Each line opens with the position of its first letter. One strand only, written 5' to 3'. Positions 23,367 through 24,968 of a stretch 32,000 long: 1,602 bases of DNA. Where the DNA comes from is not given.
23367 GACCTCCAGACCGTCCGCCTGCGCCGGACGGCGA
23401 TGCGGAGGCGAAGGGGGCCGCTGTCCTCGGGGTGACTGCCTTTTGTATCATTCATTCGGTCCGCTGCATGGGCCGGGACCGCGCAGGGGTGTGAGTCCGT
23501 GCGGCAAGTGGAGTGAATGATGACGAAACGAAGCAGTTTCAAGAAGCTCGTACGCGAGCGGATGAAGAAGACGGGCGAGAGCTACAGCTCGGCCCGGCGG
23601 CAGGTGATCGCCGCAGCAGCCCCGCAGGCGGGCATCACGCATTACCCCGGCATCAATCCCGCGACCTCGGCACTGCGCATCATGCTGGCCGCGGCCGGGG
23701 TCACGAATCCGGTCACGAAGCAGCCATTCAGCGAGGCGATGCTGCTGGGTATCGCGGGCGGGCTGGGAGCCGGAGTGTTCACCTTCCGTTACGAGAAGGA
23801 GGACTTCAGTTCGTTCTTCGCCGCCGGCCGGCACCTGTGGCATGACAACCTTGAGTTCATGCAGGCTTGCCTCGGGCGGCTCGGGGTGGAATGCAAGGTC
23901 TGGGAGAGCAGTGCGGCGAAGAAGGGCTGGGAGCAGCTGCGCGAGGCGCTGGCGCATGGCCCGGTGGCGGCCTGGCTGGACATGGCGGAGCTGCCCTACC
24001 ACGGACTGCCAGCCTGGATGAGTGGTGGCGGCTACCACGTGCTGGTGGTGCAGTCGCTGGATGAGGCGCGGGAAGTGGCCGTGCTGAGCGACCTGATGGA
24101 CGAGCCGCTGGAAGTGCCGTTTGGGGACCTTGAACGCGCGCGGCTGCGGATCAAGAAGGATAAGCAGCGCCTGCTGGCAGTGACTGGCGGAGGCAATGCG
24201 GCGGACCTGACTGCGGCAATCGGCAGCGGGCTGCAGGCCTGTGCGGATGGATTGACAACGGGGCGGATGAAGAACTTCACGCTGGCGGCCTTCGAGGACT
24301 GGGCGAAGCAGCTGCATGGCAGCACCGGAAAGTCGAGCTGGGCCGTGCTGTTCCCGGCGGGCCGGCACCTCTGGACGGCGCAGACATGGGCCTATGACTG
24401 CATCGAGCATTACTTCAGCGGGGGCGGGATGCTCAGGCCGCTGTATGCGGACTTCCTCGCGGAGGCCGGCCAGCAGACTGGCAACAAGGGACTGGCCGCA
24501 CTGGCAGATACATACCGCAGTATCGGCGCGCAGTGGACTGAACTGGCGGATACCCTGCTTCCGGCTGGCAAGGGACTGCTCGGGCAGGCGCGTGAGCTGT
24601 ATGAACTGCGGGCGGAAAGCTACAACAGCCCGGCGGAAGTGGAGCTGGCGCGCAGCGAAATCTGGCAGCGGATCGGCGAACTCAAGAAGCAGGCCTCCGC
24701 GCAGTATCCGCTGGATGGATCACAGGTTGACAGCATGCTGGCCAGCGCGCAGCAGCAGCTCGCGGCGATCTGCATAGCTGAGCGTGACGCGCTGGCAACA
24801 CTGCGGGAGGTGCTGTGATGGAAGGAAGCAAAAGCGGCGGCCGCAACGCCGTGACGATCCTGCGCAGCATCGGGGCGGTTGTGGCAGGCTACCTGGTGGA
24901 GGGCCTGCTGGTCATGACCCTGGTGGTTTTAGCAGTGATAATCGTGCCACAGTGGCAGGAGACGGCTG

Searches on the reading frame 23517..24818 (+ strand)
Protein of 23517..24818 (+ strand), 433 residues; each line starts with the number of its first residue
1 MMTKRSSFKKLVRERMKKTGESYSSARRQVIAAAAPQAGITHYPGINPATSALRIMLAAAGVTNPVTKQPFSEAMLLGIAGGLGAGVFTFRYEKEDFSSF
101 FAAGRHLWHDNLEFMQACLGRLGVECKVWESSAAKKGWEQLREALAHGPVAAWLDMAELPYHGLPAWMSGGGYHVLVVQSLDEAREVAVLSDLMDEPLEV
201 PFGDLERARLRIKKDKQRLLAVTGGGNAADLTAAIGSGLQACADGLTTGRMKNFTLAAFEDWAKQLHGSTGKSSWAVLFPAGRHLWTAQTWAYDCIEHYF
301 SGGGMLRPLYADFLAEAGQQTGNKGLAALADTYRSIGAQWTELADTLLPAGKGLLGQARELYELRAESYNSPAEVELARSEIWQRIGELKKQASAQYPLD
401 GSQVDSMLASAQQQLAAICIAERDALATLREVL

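Call 78: search_protein_families(library=pfam, proteins=[window:23517-24818:+], max_evalue=0.0001)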
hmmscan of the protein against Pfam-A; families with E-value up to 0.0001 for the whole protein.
window:23517-24818:+ (433 aa): 2 families
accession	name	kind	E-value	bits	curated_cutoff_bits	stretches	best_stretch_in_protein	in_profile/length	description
PF16169.10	DUF4872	-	6.5e-16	59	28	1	204-353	2-147/173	Domain of unknown function (DUF4872)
PF14399.12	BtrH_N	-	9.2e-16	58.7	29.7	1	50-192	4-133/134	Butirosin biosynthesis protein H, N-terminal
